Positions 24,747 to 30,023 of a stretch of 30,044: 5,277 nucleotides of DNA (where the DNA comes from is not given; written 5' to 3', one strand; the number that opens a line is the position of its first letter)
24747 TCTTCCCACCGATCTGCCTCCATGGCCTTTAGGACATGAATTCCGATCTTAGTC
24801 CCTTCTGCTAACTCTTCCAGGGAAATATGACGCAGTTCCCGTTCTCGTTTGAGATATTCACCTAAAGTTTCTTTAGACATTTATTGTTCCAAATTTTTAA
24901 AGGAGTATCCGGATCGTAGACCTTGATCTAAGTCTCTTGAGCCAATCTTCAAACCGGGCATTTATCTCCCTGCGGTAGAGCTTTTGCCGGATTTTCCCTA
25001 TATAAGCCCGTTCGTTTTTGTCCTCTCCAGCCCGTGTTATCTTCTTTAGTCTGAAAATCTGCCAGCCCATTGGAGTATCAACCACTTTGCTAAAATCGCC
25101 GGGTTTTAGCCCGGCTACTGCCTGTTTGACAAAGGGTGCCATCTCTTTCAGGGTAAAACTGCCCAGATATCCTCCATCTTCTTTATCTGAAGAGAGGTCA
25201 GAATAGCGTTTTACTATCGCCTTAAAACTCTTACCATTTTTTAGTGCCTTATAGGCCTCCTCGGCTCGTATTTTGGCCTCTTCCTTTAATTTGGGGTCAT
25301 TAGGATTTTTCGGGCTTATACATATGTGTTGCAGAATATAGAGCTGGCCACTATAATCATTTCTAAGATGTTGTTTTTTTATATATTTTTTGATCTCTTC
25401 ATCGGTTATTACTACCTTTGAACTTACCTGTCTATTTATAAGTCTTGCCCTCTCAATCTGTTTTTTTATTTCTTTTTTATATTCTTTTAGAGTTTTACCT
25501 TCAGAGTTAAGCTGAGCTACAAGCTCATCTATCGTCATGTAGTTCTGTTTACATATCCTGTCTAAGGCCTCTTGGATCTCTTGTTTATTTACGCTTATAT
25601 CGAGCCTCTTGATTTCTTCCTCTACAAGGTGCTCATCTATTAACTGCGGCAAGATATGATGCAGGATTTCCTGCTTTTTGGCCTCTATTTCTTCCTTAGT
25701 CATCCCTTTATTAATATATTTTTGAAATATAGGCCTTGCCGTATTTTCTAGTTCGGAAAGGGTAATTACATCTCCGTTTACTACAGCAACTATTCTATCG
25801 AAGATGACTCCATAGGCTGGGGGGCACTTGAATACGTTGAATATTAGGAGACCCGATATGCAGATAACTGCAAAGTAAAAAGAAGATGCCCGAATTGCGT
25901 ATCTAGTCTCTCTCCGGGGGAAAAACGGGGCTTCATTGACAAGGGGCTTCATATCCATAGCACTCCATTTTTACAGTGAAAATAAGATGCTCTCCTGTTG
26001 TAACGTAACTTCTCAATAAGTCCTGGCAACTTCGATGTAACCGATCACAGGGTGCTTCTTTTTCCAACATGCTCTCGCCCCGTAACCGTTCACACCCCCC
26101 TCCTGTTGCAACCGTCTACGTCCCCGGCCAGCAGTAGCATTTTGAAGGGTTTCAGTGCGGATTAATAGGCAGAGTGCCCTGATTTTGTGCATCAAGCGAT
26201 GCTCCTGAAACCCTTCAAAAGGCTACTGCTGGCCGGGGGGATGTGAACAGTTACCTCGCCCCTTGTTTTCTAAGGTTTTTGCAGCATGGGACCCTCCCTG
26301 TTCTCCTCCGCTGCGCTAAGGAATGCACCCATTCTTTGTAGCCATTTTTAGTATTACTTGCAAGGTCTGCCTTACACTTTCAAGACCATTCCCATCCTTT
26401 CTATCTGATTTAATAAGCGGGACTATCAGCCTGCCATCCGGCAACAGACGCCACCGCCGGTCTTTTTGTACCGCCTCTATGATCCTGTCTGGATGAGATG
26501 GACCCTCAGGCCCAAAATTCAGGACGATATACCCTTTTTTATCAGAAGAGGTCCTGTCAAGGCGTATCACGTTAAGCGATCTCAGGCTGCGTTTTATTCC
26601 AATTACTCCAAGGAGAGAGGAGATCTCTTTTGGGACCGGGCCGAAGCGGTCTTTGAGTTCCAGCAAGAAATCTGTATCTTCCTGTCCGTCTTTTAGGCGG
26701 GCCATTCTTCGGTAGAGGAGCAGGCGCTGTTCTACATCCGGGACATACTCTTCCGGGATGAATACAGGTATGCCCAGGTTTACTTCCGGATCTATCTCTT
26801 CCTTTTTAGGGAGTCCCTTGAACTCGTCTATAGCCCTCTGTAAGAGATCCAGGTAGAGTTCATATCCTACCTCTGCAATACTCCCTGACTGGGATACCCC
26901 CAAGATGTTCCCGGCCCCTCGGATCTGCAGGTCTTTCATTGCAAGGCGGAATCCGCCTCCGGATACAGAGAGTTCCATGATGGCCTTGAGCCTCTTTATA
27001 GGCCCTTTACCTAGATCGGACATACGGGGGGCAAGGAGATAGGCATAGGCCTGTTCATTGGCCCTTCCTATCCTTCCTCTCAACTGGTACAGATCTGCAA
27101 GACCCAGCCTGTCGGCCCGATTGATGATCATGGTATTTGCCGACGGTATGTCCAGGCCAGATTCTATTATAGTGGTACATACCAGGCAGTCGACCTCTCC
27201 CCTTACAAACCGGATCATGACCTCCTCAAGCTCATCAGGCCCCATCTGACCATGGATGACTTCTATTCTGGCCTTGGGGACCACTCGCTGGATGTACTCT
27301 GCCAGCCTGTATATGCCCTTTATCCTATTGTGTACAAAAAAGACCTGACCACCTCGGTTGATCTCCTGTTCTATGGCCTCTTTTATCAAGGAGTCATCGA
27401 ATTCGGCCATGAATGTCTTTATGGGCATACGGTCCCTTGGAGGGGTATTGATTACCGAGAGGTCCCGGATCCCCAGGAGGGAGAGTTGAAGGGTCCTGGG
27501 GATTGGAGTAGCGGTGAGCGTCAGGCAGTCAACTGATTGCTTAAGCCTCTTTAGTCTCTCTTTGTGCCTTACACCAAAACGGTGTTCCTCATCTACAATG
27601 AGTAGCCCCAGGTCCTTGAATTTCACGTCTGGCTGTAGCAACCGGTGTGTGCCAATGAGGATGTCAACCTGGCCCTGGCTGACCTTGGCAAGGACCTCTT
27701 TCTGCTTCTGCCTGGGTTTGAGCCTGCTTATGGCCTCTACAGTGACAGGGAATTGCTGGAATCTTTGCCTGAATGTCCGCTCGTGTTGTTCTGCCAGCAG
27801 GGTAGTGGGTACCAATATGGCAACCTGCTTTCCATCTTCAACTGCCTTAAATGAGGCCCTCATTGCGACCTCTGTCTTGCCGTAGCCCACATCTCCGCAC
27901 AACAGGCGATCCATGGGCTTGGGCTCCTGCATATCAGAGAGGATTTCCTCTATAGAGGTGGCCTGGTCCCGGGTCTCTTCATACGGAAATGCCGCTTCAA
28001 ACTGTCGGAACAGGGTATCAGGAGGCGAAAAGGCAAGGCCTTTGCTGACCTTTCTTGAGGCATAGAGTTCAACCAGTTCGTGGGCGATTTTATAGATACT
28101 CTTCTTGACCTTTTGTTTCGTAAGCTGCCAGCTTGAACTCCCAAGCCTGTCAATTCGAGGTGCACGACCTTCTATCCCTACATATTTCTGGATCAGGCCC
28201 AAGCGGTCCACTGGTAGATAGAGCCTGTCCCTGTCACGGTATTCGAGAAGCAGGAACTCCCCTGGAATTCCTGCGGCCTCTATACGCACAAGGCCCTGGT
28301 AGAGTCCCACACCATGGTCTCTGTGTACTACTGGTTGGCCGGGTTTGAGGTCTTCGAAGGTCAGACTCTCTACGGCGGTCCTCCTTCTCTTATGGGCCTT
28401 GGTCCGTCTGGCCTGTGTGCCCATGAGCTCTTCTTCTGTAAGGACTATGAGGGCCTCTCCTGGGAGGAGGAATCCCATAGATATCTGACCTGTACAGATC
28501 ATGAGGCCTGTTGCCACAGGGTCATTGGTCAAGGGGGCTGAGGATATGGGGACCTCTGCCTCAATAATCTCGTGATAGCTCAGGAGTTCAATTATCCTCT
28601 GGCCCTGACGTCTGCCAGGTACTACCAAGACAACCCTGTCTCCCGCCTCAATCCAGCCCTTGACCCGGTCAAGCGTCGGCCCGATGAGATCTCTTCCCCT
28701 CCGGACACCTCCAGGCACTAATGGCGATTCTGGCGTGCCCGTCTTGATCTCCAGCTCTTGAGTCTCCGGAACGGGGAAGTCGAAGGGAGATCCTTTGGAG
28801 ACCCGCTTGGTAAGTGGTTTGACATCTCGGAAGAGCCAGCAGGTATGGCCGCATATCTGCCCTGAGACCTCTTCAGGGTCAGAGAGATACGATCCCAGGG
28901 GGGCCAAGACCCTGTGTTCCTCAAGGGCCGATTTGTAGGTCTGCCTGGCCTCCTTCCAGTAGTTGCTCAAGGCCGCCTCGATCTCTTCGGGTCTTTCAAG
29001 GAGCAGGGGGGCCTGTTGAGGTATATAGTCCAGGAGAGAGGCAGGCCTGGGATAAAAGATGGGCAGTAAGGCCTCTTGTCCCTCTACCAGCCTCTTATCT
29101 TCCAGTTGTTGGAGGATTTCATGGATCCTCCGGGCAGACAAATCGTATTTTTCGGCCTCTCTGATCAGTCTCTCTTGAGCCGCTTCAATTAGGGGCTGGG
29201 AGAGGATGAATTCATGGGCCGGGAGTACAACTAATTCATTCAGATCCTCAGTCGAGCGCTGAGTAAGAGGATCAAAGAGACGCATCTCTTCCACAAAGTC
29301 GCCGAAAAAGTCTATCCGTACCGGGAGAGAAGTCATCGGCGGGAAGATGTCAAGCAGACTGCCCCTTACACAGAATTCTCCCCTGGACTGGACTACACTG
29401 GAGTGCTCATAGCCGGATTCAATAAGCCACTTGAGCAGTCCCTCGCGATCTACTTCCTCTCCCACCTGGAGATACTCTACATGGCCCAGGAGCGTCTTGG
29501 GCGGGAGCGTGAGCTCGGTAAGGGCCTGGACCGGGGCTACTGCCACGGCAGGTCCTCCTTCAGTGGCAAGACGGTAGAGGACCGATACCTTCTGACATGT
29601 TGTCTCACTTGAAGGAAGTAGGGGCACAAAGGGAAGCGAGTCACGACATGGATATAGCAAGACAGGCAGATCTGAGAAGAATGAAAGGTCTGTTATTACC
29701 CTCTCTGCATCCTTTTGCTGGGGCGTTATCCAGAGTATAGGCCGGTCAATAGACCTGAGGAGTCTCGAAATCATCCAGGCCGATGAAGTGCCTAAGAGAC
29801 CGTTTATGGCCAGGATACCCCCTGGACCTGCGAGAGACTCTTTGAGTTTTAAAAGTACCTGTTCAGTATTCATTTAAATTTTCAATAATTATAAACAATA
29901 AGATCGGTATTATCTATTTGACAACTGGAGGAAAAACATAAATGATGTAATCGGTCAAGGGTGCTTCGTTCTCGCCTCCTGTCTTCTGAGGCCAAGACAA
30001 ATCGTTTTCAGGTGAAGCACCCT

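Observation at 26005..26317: Three-level Russian-doll insertion: A inside B inside C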

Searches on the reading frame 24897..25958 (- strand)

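Call 59: search_protein_families(library=pfam, proteins=[window:24897-25958:-], max_evalue=0.00001)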
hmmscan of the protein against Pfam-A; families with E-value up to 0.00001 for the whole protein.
window:24897-25958:- (353 aa): 6 families
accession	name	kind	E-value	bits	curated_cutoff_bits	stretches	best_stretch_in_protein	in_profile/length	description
PF00639.27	Rotamase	-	9.9e-19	68.6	21.7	1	211-305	1-96/97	PPIC-type PPIASE domain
PF13616.12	Rotamase_3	-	2.1e-16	60.9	22.5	1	207-303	16-111/116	PPIC-type PPIASE domain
PF09312.16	SurA_N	-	2.1e-16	60.6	30.8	1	54-171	2-115/118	SurA N-terminal domain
PF13624.11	SurA_N_3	-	9.9e-14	51.9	27.2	1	49-173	33-161/162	SurA-like N-terminal domain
PF13623.11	SurA_N_2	-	2.1e-11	44.3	28.5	1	22-134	4-121/145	SurA-like N-terminal domain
PF13145.12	Rotamase_2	-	1.9e-10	42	27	1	184-311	1-112/121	PPIC-type PPIASE domain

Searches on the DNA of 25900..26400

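Call 12: search_rna_families(source=window, start=25900, end=26400, threshold=evalue, max_evalue=1)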
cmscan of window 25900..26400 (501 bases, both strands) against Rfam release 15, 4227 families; matches with E-value up to 1: 2.
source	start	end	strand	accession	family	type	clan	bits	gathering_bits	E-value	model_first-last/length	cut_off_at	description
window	26128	26233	+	RF03402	mir-957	Gene; miRNA;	-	17.7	66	0.5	1-77/77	no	mir-957 microRNA precursor family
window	26127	26232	-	RF03402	mir-957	Gene; miRNA;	-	17.3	66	0.62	1-77/77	no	mir-957 microRNA precursor family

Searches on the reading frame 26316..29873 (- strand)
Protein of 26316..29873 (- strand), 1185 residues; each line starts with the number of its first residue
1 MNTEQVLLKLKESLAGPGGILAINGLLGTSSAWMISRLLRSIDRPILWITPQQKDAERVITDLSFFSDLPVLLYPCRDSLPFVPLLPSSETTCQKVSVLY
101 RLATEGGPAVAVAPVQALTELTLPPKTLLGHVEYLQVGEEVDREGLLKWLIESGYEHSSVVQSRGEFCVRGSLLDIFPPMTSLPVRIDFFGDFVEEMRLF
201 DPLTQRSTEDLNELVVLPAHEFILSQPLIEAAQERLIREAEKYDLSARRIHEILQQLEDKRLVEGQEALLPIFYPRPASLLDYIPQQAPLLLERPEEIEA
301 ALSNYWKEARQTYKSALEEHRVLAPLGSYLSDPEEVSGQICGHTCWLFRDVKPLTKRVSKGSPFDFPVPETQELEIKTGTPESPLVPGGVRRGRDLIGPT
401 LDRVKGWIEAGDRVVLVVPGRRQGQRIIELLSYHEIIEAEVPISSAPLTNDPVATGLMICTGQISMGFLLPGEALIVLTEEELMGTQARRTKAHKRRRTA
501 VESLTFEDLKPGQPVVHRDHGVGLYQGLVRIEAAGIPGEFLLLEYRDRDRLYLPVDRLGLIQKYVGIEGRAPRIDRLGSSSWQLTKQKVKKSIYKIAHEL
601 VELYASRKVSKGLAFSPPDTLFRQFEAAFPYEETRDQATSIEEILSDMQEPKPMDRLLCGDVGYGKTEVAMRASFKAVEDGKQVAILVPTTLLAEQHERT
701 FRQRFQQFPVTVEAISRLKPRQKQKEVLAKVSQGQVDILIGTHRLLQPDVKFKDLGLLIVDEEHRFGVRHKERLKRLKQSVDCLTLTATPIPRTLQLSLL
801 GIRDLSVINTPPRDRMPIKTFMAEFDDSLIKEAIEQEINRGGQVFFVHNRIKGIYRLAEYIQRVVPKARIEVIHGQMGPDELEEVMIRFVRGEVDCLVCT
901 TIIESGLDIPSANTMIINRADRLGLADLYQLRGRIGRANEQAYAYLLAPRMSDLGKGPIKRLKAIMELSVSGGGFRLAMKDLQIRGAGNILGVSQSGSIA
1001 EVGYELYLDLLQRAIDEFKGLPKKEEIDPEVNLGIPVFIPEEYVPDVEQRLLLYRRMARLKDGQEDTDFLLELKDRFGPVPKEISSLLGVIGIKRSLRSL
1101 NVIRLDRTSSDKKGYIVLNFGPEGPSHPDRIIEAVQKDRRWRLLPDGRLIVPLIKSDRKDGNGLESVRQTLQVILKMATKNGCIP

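Call 59: search_protein_families(library=pfam, proteins=[window:26316-29873:-], max_evalue=0.00001)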
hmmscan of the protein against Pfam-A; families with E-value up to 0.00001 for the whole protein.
window:26316-29873:- (1185 aa): 6 families
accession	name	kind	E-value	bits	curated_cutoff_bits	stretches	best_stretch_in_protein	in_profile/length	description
PF00270.35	DEAD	-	8.7e-27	94.3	26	1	634-795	1-164/167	DEAD/DEAH box helicase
PF17757.6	UvrB_inter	-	2.1e-26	92.3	22.9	1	135-222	3-91/91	UvrB interaction domain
PF00271.37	Helicase_C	-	8.4e-23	81.2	23.5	1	833-939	5-110/110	Helicase conserved C-terminal domain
PF03461.20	TRCF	-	3.3e-19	69.5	25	1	1033-1127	1-91/95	TRCF domain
PF02559.22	CarD_TRCF_RID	-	6.3e-18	65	23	1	509-565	1-57/57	CarD-like/TRCF RID domain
PF04851.21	ResIII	-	7.8e-12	45.8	22.5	1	636-790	7-162/164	Type III restriction enzyme, res subunit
